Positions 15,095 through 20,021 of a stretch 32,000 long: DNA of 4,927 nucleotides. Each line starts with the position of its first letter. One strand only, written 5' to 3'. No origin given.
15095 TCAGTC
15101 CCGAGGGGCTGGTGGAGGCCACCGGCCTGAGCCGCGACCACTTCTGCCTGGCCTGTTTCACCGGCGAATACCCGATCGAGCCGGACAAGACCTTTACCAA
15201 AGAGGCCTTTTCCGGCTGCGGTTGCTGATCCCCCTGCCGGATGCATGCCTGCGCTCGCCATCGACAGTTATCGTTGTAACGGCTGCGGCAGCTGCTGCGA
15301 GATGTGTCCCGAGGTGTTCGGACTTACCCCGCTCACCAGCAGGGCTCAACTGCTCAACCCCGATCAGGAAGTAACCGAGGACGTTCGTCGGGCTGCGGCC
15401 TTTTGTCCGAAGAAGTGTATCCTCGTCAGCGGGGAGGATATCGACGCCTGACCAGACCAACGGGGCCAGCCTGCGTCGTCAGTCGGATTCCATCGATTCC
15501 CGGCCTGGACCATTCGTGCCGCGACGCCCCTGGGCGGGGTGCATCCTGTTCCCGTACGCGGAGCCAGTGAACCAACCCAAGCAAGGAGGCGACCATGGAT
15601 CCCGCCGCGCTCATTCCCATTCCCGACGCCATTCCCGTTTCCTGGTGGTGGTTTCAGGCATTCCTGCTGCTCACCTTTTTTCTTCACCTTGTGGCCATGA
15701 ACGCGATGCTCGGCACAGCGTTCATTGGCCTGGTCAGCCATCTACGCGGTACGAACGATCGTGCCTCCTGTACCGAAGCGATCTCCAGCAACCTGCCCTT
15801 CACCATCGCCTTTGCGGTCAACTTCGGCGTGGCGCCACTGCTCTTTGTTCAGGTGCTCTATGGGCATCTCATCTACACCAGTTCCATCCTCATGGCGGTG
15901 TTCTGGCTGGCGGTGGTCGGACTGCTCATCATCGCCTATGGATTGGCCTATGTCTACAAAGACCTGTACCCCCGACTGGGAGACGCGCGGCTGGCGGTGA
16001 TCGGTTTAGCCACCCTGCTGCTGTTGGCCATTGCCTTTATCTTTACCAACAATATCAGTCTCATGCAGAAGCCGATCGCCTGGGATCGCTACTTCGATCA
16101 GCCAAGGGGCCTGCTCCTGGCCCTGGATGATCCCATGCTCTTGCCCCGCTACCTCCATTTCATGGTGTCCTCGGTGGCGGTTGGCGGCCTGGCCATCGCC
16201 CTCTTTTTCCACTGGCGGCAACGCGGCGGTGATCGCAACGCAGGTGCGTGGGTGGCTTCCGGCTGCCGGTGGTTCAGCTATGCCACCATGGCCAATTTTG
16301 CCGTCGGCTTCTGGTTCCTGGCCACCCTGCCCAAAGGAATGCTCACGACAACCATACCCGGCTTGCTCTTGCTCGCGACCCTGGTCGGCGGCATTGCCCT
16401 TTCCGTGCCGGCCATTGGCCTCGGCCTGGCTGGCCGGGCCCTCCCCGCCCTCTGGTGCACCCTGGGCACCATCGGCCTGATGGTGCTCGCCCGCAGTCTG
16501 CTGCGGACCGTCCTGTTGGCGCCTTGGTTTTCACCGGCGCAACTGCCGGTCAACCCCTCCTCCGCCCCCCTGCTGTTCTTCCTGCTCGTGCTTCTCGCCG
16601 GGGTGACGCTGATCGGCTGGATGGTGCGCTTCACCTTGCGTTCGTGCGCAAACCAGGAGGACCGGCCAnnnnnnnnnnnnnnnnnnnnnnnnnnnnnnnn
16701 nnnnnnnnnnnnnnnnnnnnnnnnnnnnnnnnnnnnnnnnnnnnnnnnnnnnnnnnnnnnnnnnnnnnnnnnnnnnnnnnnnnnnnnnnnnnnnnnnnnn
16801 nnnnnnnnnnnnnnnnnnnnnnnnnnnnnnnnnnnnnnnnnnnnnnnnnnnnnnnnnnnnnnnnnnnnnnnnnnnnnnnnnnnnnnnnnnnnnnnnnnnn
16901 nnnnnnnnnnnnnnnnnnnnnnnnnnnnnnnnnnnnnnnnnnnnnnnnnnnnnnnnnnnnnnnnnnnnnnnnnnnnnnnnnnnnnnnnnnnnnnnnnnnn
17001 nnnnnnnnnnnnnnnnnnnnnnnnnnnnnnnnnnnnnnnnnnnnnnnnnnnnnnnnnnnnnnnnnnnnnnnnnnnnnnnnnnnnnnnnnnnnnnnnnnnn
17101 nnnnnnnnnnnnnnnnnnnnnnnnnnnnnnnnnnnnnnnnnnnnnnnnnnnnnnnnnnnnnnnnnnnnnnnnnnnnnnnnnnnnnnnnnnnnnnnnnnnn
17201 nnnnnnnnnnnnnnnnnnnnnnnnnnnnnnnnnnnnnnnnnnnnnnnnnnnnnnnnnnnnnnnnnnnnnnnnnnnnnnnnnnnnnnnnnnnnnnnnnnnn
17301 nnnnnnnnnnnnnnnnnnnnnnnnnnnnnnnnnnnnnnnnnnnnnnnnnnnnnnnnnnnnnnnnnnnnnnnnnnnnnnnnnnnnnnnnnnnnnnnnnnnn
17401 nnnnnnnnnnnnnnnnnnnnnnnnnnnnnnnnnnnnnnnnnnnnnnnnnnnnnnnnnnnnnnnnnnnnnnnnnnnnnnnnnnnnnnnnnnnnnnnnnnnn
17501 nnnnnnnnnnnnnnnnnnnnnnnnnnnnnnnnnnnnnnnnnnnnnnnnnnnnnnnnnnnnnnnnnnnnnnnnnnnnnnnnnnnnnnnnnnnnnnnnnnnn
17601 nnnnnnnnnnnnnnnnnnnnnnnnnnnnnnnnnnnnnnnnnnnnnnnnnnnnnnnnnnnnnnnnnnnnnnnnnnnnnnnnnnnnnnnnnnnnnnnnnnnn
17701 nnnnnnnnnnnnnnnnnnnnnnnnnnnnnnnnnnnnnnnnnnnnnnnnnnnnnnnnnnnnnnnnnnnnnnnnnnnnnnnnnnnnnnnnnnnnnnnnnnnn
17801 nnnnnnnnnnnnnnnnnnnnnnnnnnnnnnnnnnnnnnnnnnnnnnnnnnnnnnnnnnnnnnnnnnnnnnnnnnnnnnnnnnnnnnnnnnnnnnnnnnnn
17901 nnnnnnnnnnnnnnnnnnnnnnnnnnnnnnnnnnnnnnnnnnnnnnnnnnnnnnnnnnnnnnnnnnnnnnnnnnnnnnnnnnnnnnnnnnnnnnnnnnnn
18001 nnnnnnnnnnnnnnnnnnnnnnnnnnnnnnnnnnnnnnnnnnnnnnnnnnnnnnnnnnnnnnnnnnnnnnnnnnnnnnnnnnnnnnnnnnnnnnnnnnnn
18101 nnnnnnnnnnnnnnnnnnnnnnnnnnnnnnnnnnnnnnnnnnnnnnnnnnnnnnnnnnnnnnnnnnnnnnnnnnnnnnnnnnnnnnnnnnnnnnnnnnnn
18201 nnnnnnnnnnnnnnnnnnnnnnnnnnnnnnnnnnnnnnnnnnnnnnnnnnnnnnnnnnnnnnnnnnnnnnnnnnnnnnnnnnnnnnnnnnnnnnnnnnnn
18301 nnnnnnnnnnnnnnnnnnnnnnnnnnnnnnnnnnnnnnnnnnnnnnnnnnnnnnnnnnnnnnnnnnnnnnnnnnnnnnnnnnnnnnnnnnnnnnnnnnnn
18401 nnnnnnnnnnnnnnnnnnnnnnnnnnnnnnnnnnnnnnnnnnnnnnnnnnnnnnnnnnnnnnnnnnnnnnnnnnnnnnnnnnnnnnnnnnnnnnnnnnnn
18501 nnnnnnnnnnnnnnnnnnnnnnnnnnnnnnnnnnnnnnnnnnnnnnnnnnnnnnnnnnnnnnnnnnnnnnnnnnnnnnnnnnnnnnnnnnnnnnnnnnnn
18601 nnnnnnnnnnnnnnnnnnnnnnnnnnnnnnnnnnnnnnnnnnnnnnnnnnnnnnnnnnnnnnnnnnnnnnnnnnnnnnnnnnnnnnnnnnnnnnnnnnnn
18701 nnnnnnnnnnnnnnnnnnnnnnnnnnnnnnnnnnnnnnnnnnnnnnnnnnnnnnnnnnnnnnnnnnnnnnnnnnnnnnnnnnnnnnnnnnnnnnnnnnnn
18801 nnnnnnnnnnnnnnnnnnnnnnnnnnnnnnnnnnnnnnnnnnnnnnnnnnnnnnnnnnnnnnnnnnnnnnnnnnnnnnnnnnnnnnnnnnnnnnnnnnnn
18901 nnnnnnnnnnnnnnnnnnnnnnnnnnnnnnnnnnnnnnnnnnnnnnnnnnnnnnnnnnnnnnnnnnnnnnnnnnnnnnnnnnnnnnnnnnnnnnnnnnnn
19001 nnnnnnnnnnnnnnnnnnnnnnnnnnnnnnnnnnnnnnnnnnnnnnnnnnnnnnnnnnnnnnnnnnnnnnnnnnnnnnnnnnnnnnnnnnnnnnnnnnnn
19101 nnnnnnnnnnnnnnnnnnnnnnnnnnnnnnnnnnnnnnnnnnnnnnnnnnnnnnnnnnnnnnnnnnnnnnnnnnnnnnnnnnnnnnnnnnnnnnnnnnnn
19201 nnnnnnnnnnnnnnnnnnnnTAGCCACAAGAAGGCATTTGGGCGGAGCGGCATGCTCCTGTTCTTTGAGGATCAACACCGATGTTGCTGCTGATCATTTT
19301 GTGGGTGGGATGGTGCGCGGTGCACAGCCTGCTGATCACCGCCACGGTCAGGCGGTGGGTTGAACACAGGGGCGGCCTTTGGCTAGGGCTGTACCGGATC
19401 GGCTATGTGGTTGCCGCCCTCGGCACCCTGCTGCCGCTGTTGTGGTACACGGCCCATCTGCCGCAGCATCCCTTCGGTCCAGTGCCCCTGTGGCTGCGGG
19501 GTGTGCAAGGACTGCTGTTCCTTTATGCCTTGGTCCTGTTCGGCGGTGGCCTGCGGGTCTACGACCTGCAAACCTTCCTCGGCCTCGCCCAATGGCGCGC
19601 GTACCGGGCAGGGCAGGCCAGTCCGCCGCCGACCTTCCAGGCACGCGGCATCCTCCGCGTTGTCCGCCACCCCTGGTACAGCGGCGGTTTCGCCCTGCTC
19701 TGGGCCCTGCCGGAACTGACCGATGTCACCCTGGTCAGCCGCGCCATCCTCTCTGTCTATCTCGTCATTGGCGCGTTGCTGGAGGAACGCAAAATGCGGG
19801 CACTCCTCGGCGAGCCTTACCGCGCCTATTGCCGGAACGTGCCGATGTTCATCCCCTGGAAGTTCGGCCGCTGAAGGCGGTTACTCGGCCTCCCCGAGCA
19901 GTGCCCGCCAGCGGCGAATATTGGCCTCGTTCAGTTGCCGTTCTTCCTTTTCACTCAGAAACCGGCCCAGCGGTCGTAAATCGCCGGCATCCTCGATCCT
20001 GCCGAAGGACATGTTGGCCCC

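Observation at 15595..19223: Two tandem CydA-like membrane proteins, the second fused to an eight-haem cytochrome c: an uncharacterised cytochrome-bd-derived redox module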

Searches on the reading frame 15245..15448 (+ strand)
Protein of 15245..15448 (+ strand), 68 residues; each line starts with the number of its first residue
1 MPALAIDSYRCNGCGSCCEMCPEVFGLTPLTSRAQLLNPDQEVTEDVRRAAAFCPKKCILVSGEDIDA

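Call 84: search_protein_families(library=pfam, proteins=[window:15245-15448:+], max_evalue=0.001)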
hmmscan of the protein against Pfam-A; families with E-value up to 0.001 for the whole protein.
window:15245-15448:+ (68 aa): 2 families
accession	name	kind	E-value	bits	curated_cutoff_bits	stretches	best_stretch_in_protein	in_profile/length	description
PF13370.11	Fer4_13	-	3.7e-10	40.8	24.5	1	6-59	1-56/58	4Fe-4S single cluster domain of Ferredoxin I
PF13459.11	Fer4_15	-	5.3e-07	30.7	22.4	1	6-61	3-66/66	4Fe-4S single cluster domain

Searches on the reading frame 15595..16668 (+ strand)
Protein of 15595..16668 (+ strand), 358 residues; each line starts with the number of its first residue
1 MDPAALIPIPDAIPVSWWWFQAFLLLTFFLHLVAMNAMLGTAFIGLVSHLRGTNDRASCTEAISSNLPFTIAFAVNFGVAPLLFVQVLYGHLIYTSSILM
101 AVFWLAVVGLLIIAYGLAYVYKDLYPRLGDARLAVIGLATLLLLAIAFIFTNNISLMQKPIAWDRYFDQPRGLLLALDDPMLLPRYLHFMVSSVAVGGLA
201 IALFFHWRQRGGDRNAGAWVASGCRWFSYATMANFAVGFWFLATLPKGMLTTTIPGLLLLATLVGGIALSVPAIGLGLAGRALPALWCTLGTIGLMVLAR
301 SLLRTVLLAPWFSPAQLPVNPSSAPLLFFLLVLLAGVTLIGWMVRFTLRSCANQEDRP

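Call 6: search_protein_families(library=pfam, proteins=[window:15595-16668:+], max_evalue=1)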
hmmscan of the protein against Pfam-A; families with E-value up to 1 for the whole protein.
window:15595-16668:+ (358 aa): 1 family
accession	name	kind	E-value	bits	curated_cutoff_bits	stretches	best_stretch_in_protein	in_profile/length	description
PF12911.12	OppC_N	-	0.36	11.2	23.9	1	132-153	14-35/53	N-terminal TM domain of oligopeptide transport permease C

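Call 7: search_protein_families(library=ncbifam, proteins=[window:15595-16668:+], max_evalue=1)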
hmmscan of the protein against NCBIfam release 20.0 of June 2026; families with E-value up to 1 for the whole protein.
window:15595-16668:+ (358 aa): 0 families

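Call 12: find_homologous_proteins(query=window:15595-16668:+)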
Query window:15595-16668:+ (358 aa): 871 proteins with E <= 0.001 among 8000 candidates; the best 120 are listed.
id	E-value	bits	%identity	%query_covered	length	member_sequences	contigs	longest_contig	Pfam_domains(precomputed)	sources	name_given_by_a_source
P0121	5.1e-228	775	99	100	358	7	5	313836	-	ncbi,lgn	-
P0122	2.3e-156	539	73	99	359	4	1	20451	-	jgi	jgi:hypothetical protein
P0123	3.2e-156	538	72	99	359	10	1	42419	-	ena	-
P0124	1.1e-152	527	71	100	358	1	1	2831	-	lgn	-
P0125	2.8e-149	515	69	100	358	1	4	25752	-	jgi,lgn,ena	-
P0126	3.5e-149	515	67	100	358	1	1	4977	-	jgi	jgi:hypothetical protein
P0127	1.3e-148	513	67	100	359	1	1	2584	-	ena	-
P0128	7.8e-148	511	68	100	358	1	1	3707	-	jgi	jgi:hypothetical protein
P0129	1.7e-147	510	68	100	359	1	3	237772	-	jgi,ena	-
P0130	8.8e-146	504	67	100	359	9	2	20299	-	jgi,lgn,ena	-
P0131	5.9e-145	501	67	100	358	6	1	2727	-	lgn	-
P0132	3.3e-144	499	68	100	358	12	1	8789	-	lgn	-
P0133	3.4e-143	495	67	99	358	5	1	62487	-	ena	-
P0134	1.1e-142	494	67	100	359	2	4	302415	-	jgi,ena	-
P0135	2.3e-141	489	66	100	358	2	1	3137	-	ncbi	-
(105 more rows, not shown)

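Call 17: search_solved_structures(query=A1, max_evalue=10, show_alignments=3)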
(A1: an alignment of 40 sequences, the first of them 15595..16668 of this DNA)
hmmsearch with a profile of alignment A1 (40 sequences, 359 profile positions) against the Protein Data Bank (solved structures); distinct sequences matched with E-value up to 10: 8.
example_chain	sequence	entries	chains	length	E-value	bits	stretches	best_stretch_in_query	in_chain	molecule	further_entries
1j99_A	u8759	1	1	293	0.5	12.6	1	143-168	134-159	ALCOHOL SULFOTRANSFERASE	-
3f3y_A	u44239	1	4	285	0.62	12.3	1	143-168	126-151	Bile salt sulfotransferase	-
4ifb_A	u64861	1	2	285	0.63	12.3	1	143-168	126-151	Bile salt sulfotransferase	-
1efh_A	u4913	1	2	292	0.63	12.2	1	143-168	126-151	HYDROXYSTEROID SULFOTRANSFERASE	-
1ov4_A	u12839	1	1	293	0.64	12.2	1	143-168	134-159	Alcohol sulfotransferase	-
2qp3_A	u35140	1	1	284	0.78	11.9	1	143-168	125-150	Bile salt sulfotransferase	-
3co8_A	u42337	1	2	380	1.5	11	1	164-195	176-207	Alanine racemase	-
8yq6_E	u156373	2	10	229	3.2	9.9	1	260-346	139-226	de novo designed ion channel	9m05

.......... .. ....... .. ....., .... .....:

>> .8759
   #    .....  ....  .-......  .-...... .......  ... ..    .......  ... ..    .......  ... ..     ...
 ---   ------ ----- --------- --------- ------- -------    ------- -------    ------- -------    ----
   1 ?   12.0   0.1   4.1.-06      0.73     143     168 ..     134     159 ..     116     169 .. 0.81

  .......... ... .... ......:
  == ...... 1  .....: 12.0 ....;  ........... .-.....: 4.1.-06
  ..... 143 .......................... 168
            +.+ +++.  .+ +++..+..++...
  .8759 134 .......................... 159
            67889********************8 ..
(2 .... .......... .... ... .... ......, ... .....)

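Call 28: search_protein_representatives(alignment_id=A1)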
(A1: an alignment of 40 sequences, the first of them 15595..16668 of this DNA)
Query: 40 sequences, 359 profile positions. Proteins with E-value up to 0.001 (for the whole library): 1928; up to 1e-10: 1342; up to 1e-30: 587. The best 150 are listed.
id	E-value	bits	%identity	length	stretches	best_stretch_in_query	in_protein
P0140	1.4e-166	570.4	-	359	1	1-358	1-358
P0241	2.3e-159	546.6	-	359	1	1-359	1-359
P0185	2.7e-151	520.1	-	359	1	1-358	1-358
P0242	2.1e-133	461.3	-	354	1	1-352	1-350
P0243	3.6e-129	447.3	-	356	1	1-354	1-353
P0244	1.1e-119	416.1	-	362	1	1-354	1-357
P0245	1.6e-118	412.3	-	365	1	1-354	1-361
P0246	1.2e-116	406.1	-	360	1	1-351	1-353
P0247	1.4e-115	402.6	-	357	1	1-351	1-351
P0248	6.4e-114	397.2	-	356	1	1-352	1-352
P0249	6.9e-114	397.1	-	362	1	1-355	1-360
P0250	1.7e-111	389.2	-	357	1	5-354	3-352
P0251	4.3e-109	381.3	-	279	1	1-275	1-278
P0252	5.5e-109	380.9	-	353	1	1-355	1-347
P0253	1.0e-107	376.8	-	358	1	1-351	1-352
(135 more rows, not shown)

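Call 29: predict_structure(alignment_id=A1)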
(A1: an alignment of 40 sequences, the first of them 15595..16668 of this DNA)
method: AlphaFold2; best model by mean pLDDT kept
length: 358 residues; sequences in the alignment: 40
mean_pLDDT: 80.8   pTM: 0.82
mean pLDDT of the five models: 80.8, 80.8, 80.7, 78.9, 78.7
residues with pLDDT >= 90: 145; 70-90: 123; 50-70: 69; < 50: 21
segments of 3 or more residues with pLDDT < 50: 1-10, 91-96, 354-358
pLDDT, mean of each block of 10 residues (from residue 1): 42 61 83 94 93 72 92 81 60 49 77 96 90 95 92 76 64 70 91 97 93 87 96 94 79 82 93 96 95 91 75 64 70 84 80 48
secondary structure, 60 per line:
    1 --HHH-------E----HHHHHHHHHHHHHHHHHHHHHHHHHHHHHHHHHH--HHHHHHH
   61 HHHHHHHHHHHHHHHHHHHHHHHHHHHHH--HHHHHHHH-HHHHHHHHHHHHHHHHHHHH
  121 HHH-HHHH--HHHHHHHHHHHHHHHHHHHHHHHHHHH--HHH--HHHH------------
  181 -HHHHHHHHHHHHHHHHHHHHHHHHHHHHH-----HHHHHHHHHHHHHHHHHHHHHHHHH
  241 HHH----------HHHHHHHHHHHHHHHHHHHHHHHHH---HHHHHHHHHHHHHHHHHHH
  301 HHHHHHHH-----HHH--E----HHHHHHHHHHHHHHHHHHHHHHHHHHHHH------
elements in order: H18-51 H54-89 H92-99 H101-123 H125-128 H131-157 H165-168 H182-210 H216-243 H254-278 H282-308 H324-352

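Call 33: fold_search(model_id=the predicted structure, library=pdb)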
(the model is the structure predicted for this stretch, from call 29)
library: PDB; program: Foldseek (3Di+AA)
matches with E <= 10: 88; with E <= 0.001: 0
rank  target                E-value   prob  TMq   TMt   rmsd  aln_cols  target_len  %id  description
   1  7oy2_C                1.7e-03  1.00  0.64  0.52   8.0       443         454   14  High resolution structure of cytochrome bd-II oxidase from E. coli (released 2021-12-15)
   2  5doq_B                2.2e-03  1.00  0.62  0.67   6.5       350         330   14  The structure of bd oxidase from Geobacillus thermodenitrificans (released 2016-05-04)
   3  9r2g_A                3.5e-03  1.00  0.65  0.62   5.8       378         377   15  Cytochrome bd II oxidase qOR-2 type from Mycobacterium smegmatis (released 2026-03-04)
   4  6rx4_A                3.5e-03  1.00  0.61  0.48   8.6       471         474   13  THE STRUCTURE OF BD OXIDASE FROM ESCHERICHIA COLI (released 2019-11-20)
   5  6rko_A                4.1e-03  1.00  0.61  0.51   9.4       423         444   16  Cryo-EM structure of the E. coli cytochrome bd-I oxidase at 2.68 A resolution (released 2019-10-16)
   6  7d5i_A                5.0e-03  1.00  0.61  0.51   7.2       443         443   13  Structure of Mycobacterium smegmatis bd complex in the apo-form. (released 2021-06-23)
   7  5doq_A                1.2e-02  1.00  0.72  0.61   4.9       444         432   11  The structure of bd oxidase from Geobacillus thermodenitrificans (released 2016-05-04)
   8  7ose_B                1.9e-02  1.00  0.53  0.51   8.4       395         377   13  cytochrome bd-II type oxidase with bound aurachin D (released 2021-11-17)
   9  9r2g_D                2.3e-02  1.00  0.65  0.69   5.5       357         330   13  Cytochrome bd II oxidase qOR-2 type from Mycobacterium smegmatis (released 2026-03-04)
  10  7oy2_B                3.6e-02  1.00  0.55  0.53   8.4       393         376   14  High resolution structure of cytochrome bd-II oxidase from E. coli (released 2021-12-15)
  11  6rx4_B                5.6e-02  1.00  0.53  0.50   8.8       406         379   13  THE STRUCTURE OF BD OXIDASE FROM ESCHERICHIA COLI (released 2019-11-20)
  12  6rko_B                7.2e-02  1.00  0.48  0.47   8.8       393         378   15  Cryo-EM structure of the E. coli cytochrome bd-I oxidase at 2.68 A resolution (released 2019-10-16)
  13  8k9e_F                7.5e-02  1.00  0.46  0.42  14.8       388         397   15  Cryo-EM structure of the photosynthetic alternative complex III from Chloroflexus aurantiacus at 3.3 angstrom (released 2024-03-06)
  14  7nkz_A                9.6e-02  1.00  0.46  0.38   7.0       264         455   12  Cryo-EM structure of the cytochrome bd oxidase from M. tuberculosis at 2.5 A resolution (released 2021-09-22)
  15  9ilt_F                2.0e-01  0.99  0.43  0.40   8.2       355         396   15  Crystal structure of alternative complex III from Chloroflexus aurantiacus (released 2025-03-19)
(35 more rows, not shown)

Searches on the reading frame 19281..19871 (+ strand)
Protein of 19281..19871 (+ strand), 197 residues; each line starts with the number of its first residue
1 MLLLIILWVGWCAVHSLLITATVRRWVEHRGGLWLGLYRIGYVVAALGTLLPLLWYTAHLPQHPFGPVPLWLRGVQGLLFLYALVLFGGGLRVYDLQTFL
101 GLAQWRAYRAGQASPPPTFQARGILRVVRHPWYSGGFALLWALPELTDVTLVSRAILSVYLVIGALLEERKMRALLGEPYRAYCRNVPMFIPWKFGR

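Call 6: search_protein_families(library=pfam, proteins=[window:19281-19871:+], max_evalue=1)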
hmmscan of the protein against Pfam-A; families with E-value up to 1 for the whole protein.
window:19281-19871:+ (197 aa): 2 families
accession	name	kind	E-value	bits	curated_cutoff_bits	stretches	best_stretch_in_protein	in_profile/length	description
PF07298.16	NnrU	-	2.1e-07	31.2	24.7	1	4-169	2-139/188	NnrU protein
PF04191.18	PEMT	-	0.047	14.6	25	1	115-174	40-100/105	Phospholipid methyltransferase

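Call 7: search_protein_families(library=ncbifam, proteins=[window:19281-19871:+], max_evalue=1)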
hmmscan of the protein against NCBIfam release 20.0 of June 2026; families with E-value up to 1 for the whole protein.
window:19281-19871:+ (197 aa): 3 families
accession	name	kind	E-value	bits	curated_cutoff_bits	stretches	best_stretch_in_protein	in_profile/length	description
NF045656.1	MeththiolMtaseMddA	equivalog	3.1e-16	59.4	270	1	11-192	59-238/238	methanethiol S-methyltransferase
TIGR04571.1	LmtA_Leptospira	exception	0.00011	22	325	1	121-192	90-164/252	lipid A Kdo2 1-phosphate O-methyltransferase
NF040696.1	isopcys_mtase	equivalog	0.00024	21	160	1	50-193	52-189/190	protein-S-isoprenylcysteine O-methyltransferase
